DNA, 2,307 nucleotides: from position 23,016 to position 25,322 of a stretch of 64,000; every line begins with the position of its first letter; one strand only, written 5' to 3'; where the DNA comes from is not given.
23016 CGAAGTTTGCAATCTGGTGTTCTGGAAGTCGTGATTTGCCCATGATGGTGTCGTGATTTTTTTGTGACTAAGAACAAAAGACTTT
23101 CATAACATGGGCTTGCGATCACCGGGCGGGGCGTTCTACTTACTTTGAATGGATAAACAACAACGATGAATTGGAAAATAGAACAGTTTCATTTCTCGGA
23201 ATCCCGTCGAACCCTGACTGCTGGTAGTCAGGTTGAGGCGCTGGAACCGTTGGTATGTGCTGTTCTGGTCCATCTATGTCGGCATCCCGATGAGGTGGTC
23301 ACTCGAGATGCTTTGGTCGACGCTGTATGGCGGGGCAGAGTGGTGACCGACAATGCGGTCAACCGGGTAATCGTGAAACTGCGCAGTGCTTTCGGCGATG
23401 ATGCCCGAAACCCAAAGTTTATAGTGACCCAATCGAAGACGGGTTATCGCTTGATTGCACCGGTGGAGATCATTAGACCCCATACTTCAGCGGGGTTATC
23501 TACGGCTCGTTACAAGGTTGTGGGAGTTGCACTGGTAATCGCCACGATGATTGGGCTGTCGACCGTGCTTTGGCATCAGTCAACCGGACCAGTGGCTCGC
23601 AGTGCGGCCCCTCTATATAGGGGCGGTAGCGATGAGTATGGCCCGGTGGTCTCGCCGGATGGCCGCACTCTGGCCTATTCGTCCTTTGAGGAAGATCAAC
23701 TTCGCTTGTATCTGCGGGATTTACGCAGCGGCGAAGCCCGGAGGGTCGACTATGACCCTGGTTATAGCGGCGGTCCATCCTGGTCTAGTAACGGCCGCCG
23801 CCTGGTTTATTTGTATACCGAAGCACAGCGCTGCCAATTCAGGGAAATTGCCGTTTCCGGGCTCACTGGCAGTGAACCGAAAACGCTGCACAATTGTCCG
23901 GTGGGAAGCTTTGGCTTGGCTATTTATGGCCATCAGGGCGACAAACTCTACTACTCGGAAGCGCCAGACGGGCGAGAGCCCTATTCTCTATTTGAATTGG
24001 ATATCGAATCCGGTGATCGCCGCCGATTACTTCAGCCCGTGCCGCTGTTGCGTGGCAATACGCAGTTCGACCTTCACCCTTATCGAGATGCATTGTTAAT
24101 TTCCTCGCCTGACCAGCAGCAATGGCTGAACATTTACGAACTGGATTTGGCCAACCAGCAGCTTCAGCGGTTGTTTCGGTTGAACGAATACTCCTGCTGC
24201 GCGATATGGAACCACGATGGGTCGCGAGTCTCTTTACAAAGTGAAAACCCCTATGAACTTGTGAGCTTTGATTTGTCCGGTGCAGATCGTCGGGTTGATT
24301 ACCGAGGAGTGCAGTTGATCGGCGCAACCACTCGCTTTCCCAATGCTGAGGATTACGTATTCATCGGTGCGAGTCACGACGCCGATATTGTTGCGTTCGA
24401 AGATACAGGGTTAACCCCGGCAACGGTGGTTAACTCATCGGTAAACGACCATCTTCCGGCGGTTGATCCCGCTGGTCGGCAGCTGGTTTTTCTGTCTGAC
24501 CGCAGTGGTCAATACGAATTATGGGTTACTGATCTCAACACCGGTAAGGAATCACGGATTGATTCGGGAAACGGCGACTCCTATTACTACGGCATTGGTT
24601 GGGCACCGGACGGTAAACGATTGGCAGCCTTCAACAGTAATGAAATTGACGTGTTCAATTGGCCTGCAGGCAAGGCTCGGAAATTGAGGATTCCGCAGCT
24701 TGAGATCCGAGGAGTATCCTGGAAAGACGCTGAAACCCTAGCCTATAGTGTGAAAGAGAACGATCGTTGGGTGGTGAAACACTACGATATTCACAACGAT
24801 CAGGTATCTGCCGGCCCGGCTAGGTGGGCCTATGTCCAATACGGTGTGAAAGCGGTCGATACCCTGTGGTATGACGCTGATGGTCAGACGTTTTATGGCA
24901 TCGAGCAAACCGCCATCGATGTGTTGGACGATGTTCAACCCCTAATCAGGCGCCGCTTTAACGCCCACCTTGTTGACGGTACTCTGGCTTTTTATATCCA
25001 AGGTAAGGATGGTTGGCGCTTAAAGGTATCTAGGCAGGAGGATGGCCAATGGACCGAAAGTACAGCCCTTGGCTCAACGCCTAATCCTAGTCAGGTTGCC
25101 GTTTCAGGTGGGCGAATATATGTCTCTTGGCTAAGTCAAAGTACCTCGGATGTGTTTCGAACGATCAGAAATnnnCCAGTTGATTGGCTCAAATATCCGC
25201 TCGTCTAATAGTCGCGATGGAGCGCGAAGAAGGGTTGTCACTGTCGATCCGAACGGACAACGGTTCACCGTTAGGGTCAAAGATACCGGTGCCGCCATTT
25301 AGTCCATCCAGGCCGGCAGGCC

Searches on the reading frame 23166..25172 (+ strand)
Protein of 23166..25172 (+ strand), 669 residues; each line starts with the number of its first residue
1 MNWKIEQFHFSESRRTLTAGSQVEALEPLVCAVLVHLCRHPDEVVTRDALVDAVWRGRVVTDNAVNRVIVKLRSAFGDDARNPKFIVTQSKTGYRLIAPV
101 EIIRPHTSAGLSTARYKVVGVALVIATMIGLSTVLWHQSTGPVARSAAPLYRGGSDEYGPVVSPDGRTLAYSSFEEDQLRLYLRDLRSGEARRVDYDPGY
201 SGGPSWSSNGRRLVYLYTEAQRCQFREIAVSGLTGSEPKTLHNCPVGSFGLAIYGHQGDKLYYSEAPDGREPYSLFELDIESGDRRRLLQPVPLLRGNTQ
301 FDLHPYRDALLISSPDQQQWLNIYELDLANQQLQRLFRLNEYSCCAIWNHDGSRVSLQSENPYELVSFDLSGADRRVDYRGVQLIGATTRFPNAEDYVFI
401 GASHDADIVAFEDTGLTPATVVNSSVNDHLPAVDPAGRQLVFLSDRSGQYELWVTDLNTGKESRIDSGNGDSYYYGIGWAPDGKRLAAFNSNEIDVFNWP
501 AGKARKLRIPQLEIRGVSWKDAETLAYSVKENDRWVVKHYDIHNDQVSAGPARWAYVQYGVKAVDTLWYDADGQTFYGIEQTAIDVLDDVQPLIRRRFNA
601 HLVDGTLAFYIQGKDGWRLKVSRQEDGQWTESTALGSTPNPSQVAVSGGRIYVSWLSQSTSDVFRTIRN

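Call 45: search_protein_families(library=pfam, proteins=[window:23166-25172:+], max_evalue=0.00001)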
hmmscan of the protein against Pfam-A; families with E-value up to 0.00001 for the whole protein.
window:23166-25172:+ (669 aa): 2 families
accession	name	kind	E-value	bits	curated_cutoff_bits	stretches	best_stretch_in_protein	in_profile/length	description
PF07676.18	PD40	-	4.9e-23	81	20.9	0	153-176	7-30/38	WD40-like Beta Propeller Repeat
PF00486.34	Trans_reg_C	-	4.3e-14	52.8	26.2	1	26-96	6-77/77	Transcriptional regulatory protein, C terminal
